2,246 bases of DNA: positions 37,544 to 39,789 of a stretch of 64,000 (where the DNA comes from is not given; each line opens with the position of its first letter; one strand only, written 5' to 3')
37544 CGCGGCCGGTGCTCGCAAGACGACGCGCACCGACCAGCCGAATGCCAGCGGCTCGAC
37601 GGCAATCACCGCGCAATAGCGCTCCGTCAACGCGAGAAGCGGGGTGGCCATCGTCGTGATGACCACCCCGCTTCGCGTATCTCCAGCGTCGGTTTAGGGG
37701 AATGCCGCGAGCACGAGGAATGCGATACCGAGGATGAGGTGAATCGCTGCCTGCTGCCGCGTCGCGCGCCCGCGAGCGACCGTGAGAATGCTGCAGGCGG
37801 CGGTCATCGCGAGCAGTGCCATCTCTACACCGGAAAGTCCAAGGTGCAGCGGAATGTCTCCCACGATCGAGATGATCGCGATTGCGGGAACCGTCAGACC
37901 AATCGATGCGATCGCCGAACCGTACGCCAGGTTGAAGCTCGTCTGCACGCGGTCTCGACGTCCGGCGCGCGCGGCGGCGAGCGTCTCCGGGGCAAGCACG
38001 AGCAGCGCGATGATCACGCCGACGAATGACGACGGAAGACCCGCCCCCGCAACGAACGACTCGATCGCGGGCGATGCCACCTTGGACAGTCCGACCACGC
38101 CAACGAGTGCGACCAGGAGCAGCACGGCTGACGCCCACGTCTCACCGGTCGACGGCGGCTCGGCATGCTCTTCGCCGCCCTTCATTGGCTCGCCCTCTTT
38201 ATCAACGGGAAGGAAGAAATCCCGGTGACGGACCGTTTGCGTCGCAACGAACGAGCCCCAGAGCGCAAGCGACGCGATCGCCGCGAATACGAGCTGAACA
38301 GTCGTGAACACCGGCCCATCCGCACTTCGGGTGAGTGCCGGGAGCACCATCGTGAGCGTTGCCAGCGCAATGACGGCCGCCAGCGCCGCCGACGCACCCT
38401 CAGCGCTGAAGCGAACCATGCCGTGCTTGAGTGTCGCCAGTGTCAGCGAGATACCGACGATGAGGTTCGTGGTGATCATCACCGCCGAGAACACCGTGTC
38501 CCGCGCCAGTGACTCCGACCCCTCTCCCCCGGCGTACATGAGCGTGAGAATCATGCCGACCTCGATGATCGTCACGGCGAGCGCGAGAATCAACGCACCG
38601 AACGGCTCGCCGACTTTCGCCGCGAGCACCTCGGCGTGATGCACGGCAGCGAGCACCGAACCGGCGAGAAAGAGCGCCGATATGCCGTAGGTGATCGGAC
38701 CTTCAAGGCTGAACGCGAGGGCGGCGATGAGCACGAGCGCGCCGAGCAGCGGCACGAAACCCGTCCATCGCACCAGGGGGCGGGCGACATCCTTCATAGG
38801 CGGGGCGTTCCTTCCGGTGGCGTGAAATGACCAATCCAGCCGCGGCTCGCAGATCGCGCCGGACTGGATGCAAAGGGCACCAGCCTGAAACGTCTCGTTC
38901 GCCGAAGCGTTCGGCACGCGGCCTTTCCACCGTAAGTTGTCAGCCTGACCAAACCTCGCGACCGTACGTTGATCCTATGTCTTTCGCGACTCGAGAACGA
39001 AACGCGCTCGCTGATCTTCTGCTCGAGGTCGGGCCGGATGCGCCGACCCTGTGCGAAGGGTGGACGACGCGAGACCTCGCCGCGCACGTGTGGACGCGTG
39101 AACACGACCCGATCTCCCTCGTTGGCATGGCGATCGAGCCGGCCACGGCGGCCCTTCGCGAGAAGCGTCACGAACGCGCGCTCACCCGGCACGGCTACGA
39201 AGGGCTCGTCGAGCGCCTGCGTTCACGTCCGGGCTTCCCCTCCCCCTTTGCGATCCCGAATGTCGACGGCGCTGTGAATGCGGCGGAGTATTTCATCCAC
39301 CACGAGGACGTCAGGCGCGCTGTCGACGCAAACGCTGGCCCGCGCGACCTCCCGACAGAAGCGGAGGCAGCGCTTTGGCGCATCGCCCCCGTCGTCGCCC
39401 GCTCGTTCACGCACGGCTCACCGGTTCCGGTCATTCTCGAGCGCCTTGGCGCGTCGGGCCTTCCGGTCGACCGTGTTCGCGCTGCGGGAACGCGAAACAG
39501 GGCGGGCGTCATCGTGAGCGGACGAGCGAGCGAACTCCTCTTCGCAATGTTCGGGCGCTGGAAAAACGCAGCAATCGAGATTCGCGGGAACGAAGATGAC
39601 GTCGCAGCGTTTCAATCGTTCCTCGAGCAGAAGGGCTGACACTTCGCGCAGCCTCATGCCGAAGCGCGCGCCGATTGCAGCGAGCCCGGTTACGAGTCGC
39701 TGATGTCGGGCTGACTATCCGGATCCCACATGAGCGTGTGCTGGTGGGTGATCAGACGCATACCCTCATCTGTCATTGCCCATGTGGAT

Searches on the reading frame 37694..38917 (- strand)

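Call 3: search_protein_families(library=pfam, proteins=[window:37694-38917:-], max_evalue=0.01)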
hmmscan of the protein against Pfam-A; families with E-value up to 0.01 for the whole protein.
window:37694-38917:- (407 aa): 2 families
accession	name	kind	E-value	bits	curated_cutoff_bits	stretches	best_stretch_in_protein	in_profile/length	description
PF01699.29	Na_Ca_ex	-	5.6e-22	78.8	24.9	2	263-404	2-149/151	Sodium/calcium exchanger protein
PF01177.27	Asp_Glu_race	-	0.0031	17.8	31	0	176-231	66-120/211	Asp/Glu/Hydantoin racemase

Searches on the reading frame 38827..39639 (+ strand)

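Call 3: search_protein_families(library=pfam, proteins=[window:38827-39639:+], max_evalue=0.01)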
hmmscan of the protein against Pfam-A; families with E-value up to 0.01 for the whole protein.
window:38827-39639:+ (270 aa): 1 family
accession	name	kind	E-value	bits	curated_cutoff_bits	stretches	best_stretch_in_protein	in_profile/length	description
PF11716.13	MDMPI_N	-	0.00075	20.6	24.2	1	57-132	4-90/140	Mycothiol maleylpyruvate isomerase N-terminal domain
